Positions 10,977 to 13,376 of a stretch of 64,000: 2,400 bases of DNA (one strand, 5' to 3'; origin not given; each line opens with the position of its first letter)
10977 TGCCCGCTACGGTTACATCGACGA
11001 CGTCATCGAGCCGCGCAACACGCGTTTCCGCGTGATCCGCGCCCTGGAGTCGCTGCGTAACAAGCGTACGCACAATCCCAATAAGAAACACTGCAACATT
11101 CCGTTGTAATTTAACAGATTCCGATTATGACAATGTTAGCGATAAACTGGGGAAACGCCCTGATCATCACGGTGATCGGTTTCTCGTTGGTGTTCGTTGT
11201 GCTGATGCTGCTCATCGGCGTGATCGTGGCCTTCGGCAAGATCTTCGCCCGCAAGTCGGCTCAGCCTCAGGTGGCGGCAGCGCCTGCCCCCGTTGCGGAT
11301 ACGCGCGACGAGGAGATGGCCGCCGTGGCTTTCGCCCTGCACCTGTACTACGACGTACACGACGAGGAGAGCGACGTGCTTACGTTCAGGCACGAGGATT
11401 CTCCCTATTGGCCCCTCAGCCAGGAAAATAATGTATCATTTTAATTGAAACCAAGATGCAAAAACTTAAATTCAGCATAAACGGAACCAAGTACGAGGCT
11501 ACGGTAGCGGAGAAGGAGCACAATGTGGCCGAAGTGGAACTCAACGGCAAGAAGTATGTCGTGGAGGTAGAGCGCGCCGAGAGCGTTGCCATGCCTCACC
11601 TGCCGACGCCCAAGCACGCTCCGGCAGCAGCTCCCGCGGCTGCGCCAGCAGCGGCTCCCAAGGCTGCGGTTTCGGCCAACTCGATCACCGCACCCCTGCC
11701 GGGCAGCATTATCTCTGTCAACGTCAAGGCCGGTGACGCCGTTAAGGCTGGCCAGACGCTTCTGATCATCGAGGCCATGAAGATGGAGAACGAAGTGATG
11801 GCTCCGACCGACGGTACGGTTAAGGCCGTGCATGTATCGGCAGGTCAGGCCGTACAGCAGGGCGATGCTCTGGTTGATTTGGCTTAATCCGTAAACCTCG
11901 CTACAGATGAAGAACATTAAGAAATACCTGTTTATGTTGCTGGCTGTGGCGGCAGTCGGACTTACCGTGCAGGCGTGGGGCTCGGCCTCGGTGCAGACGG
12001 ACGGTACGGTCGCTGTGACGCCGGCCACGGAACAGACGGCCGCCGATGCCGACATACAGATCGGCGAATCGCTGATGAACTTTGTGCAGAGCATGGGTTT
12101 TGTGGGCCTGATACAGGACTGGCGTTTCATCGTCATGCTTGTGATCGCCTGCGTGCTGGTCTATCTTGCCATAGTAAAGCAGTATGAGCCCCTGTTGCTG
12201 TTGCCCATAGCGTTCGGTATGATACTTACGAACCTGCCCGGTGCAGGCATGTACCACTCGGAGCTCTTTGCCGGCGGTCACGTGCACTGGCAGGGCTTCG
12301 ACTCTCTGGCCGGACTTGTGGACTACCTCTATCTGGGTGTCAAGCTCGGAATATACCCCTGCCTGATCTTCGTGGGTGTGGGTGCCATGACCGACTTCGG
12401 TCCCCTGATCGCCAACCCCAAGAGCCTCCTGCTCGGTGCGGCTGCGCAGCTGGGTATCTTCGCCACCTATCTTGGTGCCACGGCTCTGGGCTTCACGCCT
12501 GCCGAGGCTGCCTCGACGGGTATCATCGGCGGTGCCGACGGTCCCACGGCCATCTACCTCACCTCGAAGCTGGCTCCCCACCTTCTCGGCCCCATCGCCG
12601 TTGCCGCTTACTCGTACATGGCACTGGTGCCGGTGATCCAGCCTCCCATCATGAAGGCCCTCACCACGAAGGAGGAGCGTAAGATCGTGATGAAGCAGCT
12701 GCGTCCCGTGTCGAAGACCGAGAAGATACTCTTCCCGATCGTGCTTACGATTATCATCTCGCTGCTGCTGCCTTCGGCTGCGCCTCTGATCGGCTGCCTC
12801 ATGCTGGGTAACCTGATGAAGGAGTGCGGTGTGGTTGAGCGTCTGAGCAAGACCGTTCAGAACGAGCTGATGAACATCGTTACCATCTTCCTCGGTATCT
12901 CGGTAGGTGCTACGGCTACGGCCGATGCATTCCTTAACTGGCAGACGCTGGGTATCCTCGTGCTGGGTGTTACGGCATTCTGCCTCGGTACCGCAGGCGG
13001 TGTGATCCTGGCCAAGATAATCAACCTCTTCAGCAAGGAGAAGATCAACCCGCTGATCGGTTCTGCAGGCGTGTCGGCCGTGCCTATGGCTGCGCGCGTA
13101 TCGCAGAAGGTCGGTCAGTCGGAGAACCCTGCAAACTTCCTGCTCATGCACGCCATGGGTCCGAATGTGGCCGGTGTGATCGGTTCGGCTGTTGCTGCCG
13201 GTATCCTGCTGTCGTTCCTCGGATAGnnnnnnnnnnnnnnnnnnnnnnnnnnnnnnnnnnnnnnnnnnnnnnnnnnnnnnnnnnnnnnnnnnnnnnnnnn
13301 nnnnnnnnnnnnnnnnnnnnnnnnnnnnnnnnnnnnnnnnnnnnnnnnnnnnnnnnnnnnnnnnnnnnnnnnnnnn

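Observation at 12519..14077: Lipoprotein carrying tandem copies of the Na+-pump core motif, tail-to-tail with the pump gene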

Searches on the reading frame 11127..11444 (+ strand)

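Call 4: search_protein_families(library=pfam, proteins=[window:11127-11444:+], max_evalue=1)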
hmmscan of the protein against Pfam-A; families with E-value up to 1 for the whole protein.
window:11127-11444:+ (105 aa): 3 families
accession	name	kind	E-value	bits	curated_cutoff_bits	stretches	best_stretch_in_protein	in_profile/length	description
PF04277.18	OAD_gamma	-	9.6e-12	45.9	27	1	10-73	2-74/76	Oxaloacetate decarboxylase, gamma chain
PF14341.11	PilX_N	-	0.072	13.5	25.5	1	9-45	2-33/51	PilX N-terminal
PF11139.14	SfLAP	-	0.14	12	35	1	3-71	135-203/213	Sap, sulfolipid-1-addressing protein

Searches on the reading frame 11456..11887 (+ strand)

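Call 4: search_protein_families(library=pfam, proteins=[window:11456-11887:+], max_evalue=1)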
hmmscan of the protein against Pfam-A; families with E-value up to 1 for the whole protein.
window:11456-11887:+ (143 aa): 16 families
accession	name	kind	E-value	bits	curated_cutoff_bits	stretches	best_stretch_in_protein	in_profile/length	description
PF00364.28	Biotin_lipoyl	-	1.1e-21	76.8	22.1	1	76-142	2-73/73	Biotin-requiring enzyme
PF13533.13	Biotin_lipoyl_2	-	5.8e-17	61.5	29.8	2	114-139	3-28/32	Biotin-lipoyl like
PF13437.12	HlyD_3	-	9.4e-09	36.4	22.2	2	114-141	2-29/106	HlyD family secretion protein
PF16576.10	HlyD_D23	-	9e-08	32.1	30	2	111-142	108-139/214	Barrel-sandwich domain of CusB or HlyD membrane-fusion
PF00358.26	PTS_EIIA_1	-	2.7e-05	24.3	27.2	1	78-114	76-112/127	phosphoenolpyruvate-dependent sugar phosphotransferase system, EIIA 1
PF05896.17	NQRA_N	-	8.1e-05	23.2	25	1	83-129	37-82/94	NqrA N-terminal barrel-sandwich hybrid domain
PF03793.24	PASTA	-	0.00015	22.1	23.2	1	80-104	35-60/64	PASTA domain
PF13375.12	RnfC_N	-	0.00043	20.7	25.6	1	84-132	40-87/101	RnfC Barrel sandwich hybrid domain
PF01597.25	GCV_H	-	0.0012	19.2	22.2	1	77-125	25-74/122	Glycine cleavage H-protein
PF07831.19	PYNP_C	-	0.0032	17.5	27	1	86-110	34-58/75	Pyrimidine nucleoside phosphorylase C-terminal domain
PF06898.16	YqfD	-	0.0044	16.4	25.2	1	90-125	207-243/379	Putative stage IV sporulation protein YqfD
PF01551.29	Peptidase_M23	-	0.011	16.3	28.7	0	87-102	54-69/96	Peptidase family M23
PF17758.7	Prot_ATP_ID_OB_N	-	0.091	12.9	23.4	0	20-39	8-29/62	Proteasomal ATPase OB N-terminal domain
PF02666.20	PS_Dcarbxylase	-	0.13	12.3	22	0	110-134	19-44/198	Phosphatidylserine decarboxylase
PF14201.11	DUF4318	-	0.15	12.9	27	1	23-43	42-62/75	Domain of unknown function (DUF4318)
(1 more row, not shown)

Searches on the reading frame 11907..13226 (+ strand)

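Call 4: search_protein_families(library=pfam, proteins=[window:11907-13226:+], max_evalue=1)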
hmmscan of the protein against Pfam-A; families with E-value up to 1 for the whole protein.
window:11907-13226:+ (439 aa): 2 families
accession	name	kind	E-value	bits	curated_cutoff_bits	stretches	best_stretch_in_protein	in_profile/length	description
PF03977.18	OAD_beta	-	7.9e-169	561.6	31.6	1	75-438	3-349/349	Na+-transporting oxaloacetate decarboxylase beta subunit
PF25093.1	DUF7807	-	0.041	14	27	1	56-110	22-76/170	Family of unknown function (DUF7807)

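Call 5: search_protein_families(library=ncbifam, proteins=[window:11907-13226:+], max_evalue=1)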
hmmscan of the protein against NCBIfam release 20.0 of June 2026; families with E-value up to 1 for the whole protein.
window:11907-13226:+ (439 aa): 5 families
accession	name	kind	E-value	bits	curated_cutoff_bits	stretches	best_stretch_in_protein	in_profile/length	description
TIGR01109.1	Na_pump_decarbB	subfamily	7.1e-164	545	190.6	1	75-433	3-354/354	sodium ion-translocating decarboxylase subunit beta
NF012020.0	PRK15476.1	subfamily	5.8e-150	500.1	820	2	143-437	129-429/433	oxaloacetate decarboxylase subunit beta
NF012019.0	PRK15475.1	subfamily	6.5e-150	500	822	2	143-437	129-429/433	oxaloacetate decarboxylase subunit beta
NF012021.0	PRK15477.1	subfamily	9e-150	499.5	824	2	143-437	129-429/433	oxaloacetate decarboxylase subunit beta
TIGR03136.1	malonate_biotin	equivalog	2.3e-56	191.8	596.9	1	75-438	25-396/399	Na+-transporting malonate decarboxylase, carboxybiotin decarboxylase subunit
